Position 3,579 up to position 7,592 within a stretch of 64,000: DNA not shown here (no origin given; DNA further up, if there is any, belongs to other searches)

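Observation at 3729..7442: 1237-aa single-pass membrane protein: unknown cytoplasmic head, proline/lysine-rich linker, ~900 aa of extracytoplasmic TPR repeats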

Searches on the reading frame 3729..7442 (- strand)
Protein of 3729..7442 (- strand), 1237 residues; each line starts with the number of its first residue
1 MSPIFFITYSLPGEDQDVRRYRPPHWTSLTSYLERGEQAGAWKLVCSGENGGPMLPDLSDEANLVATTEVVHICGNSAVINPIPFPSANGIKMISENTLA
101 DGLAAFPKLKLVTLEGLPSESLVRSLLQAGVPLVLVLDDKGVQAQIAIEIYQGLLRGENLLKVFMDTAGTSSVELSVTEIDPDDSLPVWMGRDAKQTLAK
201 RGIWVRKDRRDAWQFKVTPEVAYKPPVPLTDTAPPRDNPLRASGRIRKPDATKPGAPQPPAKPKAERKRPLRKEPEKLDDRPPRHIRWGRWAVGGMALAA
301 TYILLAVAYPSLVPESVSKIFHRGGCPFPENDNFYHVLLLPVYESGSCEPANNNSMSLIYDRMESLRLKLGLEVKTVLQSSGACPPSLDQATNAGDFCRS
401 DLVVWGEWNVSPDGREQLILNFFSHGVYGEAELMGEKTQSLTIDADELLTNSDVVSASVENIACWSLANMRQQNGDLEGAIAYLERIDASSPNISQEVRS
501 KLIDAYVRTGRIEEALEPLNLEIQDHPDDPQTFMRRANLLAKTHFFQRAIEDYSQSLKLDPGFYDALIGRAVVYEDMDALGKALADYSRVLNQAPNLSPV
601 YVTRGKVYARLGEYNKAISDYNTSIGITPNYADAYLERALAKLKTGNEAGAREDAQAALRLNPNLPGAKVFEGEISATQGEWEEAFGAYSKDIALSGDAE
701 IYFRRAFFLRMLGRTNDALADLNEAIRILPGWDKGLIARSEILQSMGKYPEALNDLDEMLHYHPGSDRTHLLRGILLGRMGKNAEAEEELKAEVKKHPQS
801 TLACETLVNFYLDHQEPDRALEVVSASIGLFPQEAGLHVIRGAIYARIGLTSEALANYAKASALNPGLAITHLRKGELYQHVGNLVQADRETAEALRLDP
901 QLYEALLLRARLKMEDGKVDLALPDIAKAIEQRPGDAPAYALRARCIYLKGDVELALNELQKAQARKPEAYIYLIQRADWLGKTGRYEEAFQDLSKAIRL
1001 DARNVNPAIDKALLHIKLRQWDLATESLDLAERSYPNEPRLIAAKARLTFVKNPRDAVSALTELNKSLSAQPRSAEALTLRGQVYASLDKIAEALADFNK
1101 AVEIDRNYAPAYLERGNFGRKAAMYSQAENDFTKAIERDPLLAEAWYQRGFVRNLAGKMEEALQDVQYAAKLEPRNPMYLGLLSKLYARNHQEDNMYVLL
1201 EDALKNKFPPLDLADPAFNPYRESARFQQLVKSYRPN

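Call 6: search_protein_families(library=pfam, proteins=[window:3729-7442:-], max_evalue=0.01)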
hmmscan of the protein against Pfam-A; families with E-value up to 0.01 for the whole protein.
window:3729-7442:- (1237 aa): 28 families (the best 25 are shown)
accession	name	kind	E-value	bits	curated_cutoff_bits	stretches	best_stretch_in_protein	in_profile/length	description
PF07719.23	TPR_2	-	4.5e-53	173.4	27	4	1075-1108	1-34/34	Tetratricopeptide repeat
PF00515.34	TPR_1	-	2e-50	167.1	27.8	3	1075-1108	1-34/34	Tetratricopeptide repeat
PF13432.12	TPR_16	-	1.3e-36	125.1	32.7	4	907-969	1-63/65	Tetratricopeptide repeat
PF13414.12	TPR_11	-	1.3e-36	124.4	26.8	2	605-646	1-42/42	TPR repeat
PF14559.12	TPR_19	-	3.1e-36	124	25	4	473-531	3-60/68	Tetratricopeptide repeat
PF13371.12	TPR_9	-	3e-34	117.3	35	4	1053-1105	7-59/73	Tetratricopeptide repeat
PF13431.12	TPR_17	-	6.9e-33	110.6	24.4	1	1132-1164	2-34/34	Tetratricopeptide repeat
PF13181.12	TPR_8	-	6.4e-32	107.4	25.7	2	1075-1107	1-33/34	Tetratricopeptide repeat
PF13428.12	TPR_14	-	3.6e-26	89.4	23.5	0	501-539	6-44/44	Tetratricopeptide repeat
PF13424.12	TPR_12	-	2e-17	63.6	30.1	0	1071-1106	41-76/77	Tetratricopeptide repeat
PF25062.1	ARM_TT21_N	-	2.4e-14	54.1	40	0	904-1024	101-221/222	Tetratricopeptide repeat protein 21 N-terminal ARM repeat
PF13429.12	TPR_15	-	5.1e-12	46.2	26.2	0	765-864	144-243/280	Tetratricopeptide repeat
PF12895.13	ANAPC3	-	4e-11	43.5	27.2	0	961-1028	16-79/82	Anaphase-promoting complex, cyclosome, subunit 3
PF12569.14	NatA_aux_su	-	1.8e-10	40.8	33.3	0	781-864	170-255/515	N-terminal acetyltransferase A, auxiliary subunit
PF25570.1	TPR_DENND3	-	7.6e-09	36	27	0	1131-1169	30-73/115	DENND3-like, TPR repeats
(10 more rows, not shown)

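Call 7: search_protein_families(library=ncbifam, proteins=[window:3729-7442:-], max_evalue=0.01)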
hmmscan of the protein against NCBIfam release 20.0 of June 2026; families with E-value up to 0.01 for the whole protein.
window:3729-7442:- (1237 aa): 33 families (the best 25 are shown)
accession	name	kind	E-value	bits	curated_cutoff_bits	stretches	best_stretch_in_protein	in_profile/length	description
TIGR02917.1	PEP_TPR_lipo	equivalog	5.7e-65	219.7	312.2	4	594-878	121-406/899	XrtA/PEP-CTERM system TPR-repeat protein PrsT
TIGR00990.1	3a0801s09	subfamily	1.1e-42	146.5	757.25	4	547-696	348-497/615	mitochondrial import receptor subunit TOM70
NF040959.1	MamA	equivalog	5.3e-38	130.5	200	7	978-1108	44-172/204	magnetosome protein MamA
TIGR02521.1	type_IV_pilW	equivalog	3.6e-34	118.3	154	5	1056-1192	46-184/234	type IV pilus biogenesis/stability protein PilW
NF047558.1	TPR_END_plus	domain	2e-23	82.1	32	1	1184-1232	6-56/56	TPR end-of-group domain-containing protein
NF033762.1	social_mot_Tgl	equivalog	1.1e-21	77.4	225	3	497-690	32-228/252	social motility TPR repeat lipoprotein Tgl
NF033920.0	C39_PA2778_fam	equivalog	1.2e-19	70.8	150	1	574-663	166-255/255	PA2778 family cysteine peptidase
NF008391.2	PRK11189.1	equivalog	2.4e-19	70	250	3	569-663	70-164/297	lipoprotein NlpI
NF008757.0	PRK11788.1-5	equivalog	4.2e-19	68.9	363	1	882-1000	193-311/388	lipopolysaccharide assembly protein LapB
TIGR02552.1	LcrH_SycD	equivalog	1.8e-17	63.3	104.8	0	605-663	59-117/136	SycD/LcrH family type III secretion system chaperone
NF008755.0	PRK11788.1-3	equivalog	1.7e-14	54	430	1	460-528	213-281/388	lipopolysaccharide assembly protein LapB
TIGR00540.1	TPR_hemY_coli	hypoth_equivalog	4.7e-12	45.4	142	1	887-1114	135-364/385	heme biosynthesis-associated TPR protein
NF040561.1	PrimPol_Msp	equivalog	1.2e-11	43.9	200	0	811-897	1-86/515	CRISPR-associated primase-polymerase type A1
NF033758.1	gliding_GltE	equivalog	2.2e-11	43.4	225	2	1081-1175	228-322/411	adventurous gliding motility TPR repeat lipoprotein GltE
TIGR03939.1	PGA_TPR_OMP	equivalog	1.9e-10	39.7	366.65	1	473-646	31-204/800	poly-beta-1,6 N-acetyl-D-glucosamine export porin PgaA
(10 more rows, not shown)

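Call 13: find_homologous_proteins(query=window:3729-7442:-, max_evalue=1e-10)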
Query window:3729-7442:- (1237 aa): 14 proteins with E <= 1e-10 among 8000 candidates.
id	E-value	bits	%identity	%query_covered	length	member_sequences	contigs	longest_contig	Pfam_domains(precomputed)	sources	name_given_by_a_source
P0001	0.0e+0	2805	100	100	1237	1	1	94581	PF03704.24,PF09976.16,PF13414.13,PF12569.15,PF02259.30,PF00515.35,PF13424.13,PF13429.13,PF07719.24,PF13174.13,PF13431.13,PF23914.2,PF25062.2,PF25058.2,PF25570.2,PF13428.13,PF25064.2,PF14559.13,PF25575.1,PF13371.13,PF12895.14,PF21033.5,PF13432.13,PF13181.13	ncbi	-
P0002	0.0e+0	1083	43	99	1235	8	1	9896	PF13431.13,PF23914.2,PF25060.1,PF25062.2,PF13414.13,PF25058.2,PF12569.15,PF13428.13,PF25064.2,PF14559.13,PF24575.2,PF25575.1,PF13371.13,PF00515.35,PF12895.14,PF13424.13,PF21033.5,PF13432.13,PF13181.13,PF07719.24,PF13174.13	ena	-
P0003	5.6e-37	145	23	37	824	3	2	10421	PF13431.13,PF23914.2,PF13414.13,PF12569.15,PF13428.13,PF14559.13,PF13371.13,PF00515.35,PF13424.13,PF13432.13,PF13181.13,PF07719.24,PF20308.5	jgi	-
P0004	1.4e-33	134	24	33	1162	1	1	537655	PF25063.1,PF13431.13,PF23914.2,PF25062.2,PF13414.13,PF13176.13,PF13428.13,PF20703.4,PF13676.12,PF13374.13,PF14559.13,PF25575.1,PF10516.16,PF13371.13,PF00515.35,PF13424.13,PF13432.13,PF13181.13,PF07719.24,PF13174.13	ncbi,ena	-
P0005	5.9e-28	115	26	43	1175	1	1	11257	PF13431.13,PF13414.13,PF13428.13,PF14559.13,PF25575.1,PF13371.13,PF00515.35,PF13424.13,PF13432.13,PF13181.13,PF07719.24,PF13174.13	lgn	-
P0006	5.4e-27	112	27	29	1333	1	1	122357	PF13431.13,PF23914.2,PF13414.13,PF13176.13,PF12569.15,PF13428.13,PF13374.13,PF14559.13,PF06293.21,PF07714.24,PF00069.32,PF13371.13,PF00515.35,PF03109.23,PF13424.13,PF13432.13,PF13429.13,PF13181.13,PF01239.29,PF07719.24,PF13174.13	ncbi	-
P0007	6.0e-21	92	31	20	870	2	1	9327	PF13431.13,PF13414.13,PF12569.15,PF13428.13,PF25064.2,PF13374.13,PF14559.13,PF24575.2,PF07714.24,PF00069.32,PF13371.13,PF00515.35,PF03109.23,PF13424.13,PF13432.13,PF13181.13,PF07719.24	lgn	-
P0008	5.5e-19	86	29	19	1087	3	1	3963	PF13431.13,PF13414.13,PF13428.13,PF14559.13,PF07714.24,PF00069.32,PF13371.13,PF00515.35,PF13424.13,PF13432.13,PF13181.13,PF07719.24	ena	-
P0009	1.7e-17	81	24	33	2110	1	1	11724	PF23586.3,PF13414.13,PF25048.2,PF23342.2,PF02239.23,PF23393.3,PF23609.2,PF00069.32,PF24797.2,PF20426.5,PF25460.2,PF11715.17,PF25178.1,PF23775.2,PF25173.2,PF23383.2,PF25171.2,PF12894.14,PF21031.3,PF24780.2,PF14559.13,PF23761.2,PF25172.2,PF13371.13,PF24782.3,PF08662.18,PF25047.1,PF26550.2,PF00211.26,P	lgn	-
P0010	3.2e-17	80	25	31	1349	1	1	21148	PF13431.13,PF23914.2,PF13414.13,PF12569.15,PF13428.13,PF14559.13,PF07714.24,PF00069.32,PF13371.13,PF00515.35,PF13432.13,PF13181.13,PF07719.24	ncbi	-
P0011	2.7e-15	73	25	32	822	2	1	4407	PF13431.13,PF23914.2,PF25060.1,PF25062.2,PF13414.13,PF25058.2,PF13428.13,PF23241.2,PF25064.2,PF14559.13,PF24575.2,PF13371.13,PF00515.35,PF12895.14,PF13424.13,PF13432.13,PF13429.13,PF13181.13,PF07719.24,PF13174.13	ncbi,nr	ncbi:MAG: tetratricopeptide repeat protein [Gammaproteobacteria bacterium]|nr:MAG: tetratricopeptide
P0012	1.4e-14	71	23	40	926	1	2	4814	PF13431.13,PF09976.16,PF23914.2,PF25060.1,PF25062.2,PF13428.13,PF25064.2,PF14559.13,PF24575.2,PF13371.13,PF00515.35,PF22860.3,PF12895.14,PF13424.13,PF13432.13,PF13429.13,PF13181.13,PF07719.24,PF13174.13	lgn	-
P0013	7.4e-13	65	25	27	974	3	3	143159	PF13431.13,PF23914.2,PF13414.13,PF13176.13,PF12569.15,PF13428.13,PF14559.13,PF13371.13,PF12969.13,PF00515.35,PF12895.14,PF13424.13,PF13432.13,PF13181.13,PF07719.24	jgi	-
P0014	7.5e-13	65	26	26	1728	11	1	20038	PF13431.13,PF23914.2,PF25062.2,PF13414.13,PF13428.13,PF14559.13,PF13371.13,PF00515.35,PF12895.14,PF13424.13,PF13432.13,PF09295.17,PF13181.13,PF07719.24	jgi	-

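Call 15: find_encoding_contigs(protein=P0002, flank=10000)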
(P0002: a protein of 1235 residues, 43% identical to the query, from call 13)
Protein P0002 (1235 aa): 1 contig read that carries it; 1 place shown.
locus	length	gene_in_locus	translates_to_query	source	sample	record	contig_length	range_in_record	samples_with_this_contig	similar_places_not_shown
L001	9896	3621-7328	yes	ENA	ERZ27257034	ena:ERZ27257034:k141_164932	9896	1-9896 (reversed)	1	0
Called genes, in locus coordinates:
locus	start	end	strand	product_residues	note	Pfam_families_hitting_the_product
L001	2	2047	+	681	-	?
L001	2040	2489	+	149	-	PF13588:HSDR_N_2, PF04313:HSDR_N (weak)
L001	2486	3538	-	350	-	-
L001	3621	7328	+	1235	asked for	PF07719:TPR_2 (faint), PF12569:NatA_aux_su (faint), PF13174:TPR_6 (faint), PF13181:TPR_8 (faint), PF00515:TPR_1 (weak), PF13432:TPR_16 (weak), PF13371:TPR_9 (weak), PF13432:TPR_16 (weak), +14 more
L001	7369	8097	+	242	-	PF00106:adh_short, PF08659:KR, PF13561:adh_short_C2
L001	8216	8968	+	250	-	PF06439:3keto-disac_hyd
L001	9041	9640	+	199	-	PF09837:DUF2064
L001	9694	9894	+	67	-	?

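Call 19: search_protein_families(library=pfam, proteins=[L001:2-2047:+, L001:2486-3538:-], max_evalue=0.1)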
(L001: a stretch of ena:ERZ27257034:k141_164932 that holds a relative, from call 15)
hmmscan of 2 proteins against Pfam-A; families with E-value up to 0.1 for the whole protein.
L001:2-2047:+ (681 aa): 6 families
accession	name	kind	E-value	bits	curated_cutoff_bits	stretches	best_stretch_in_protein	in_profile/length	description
PF00082.27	Peptidase_S8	-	1.9e-28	100.1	21.8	1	21-165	140-288/288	Subtilase family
PF18911.6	PKD_4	-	5.1e-13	49.3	27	1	532-582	26-80/85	PKD domain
PF19081.6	Ig_7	-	7.7e-12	45.8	27.3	1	299-360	5-67/84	Ig-like domain CHU_C associated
PF00801.26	PKD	-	5.4e-10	39.6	23.5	1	524-572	13-66/80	PKD domain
PF18962.6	Por_Secre_tail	-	7.1e-05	23.5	27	1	621-672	18-68/75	Secretion system C-terminal sorting domain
PF14524.12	Wzt_C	-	0.025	15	30.4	0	228-294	55-129/143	Wzt C-terminal domain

L001:2486-3538:- (350 aa): 0 families

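Call 62: list_cluster_members(proteins=[P0001, P0002, P0016, P0020, P0015, P0019, P0017])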
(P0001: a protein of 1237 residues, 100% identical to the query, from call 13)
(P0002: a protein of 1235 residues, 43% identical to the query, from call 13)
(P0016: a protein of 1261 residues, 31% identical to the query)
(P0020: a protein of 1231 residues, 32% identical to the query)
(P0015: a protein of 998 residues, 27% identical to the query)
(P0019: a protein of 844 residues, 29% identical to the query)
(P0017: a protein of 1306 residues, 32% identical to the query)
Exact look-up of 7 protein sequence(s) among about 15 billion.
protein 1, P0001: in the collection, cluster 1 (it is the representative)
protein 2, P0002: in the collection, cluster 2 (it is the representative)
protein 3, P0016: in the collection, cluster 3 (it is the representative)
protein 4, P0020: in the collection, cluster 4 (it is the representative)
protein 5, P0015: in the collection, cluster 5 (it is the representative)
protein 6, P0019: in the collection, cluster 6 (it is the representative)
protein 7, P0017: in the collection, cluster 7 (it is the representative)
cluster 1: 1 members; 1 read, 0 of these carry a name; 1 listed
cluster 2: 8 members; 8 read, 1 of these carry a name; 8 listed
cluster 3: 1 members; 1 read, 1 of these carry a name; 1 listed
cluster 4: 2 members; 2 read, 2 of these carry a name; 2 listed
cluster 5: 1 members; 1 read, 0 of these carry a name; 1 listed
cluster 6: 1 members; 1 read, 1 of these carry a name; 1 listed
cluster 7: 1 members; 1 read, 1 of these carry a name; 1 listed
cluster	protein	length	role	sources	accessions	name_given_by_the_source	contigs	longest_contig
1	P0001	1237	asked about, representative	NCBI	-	-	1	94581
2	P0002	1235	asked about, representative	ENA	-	-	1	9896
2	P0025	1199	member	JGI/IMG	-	tetratricopeptide (TPR) repeat protein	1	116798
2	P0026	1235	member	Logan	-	-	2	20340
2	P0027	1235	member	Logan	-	-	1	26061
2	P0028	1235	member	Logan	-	-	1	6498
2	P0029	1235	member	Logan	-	-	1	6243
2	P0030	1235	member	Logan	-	-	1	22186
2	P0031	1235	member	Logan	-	-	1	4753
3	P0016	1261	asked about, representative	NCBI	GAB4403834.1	MAG: hypothetical protein OHK0039_03480 [Bacteroidia bacterium]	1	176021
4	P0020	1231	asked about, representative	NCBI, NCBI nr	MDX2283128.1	MAG: tetratricopeptide repeat protein [Bacteroidia bacterium] | tetratricopeptide repeat protein [Bacteroidia bacterium]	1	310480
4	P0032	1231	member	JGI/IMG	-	tetratricopeptide (TPR) repeat protein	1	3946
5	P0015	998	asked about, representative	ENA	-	-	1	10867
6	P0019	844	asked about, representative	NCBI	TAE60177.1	MAG: tetratricopeptide repeat protein, partial [Bacteroidetes bacterium]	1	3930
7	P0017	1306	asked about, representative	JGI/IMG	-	tetratricopeptide (TPR) repeat protein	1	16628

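Call 63: find_encoding_contigs(protein=P0001, flank=3000, max_places=2)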
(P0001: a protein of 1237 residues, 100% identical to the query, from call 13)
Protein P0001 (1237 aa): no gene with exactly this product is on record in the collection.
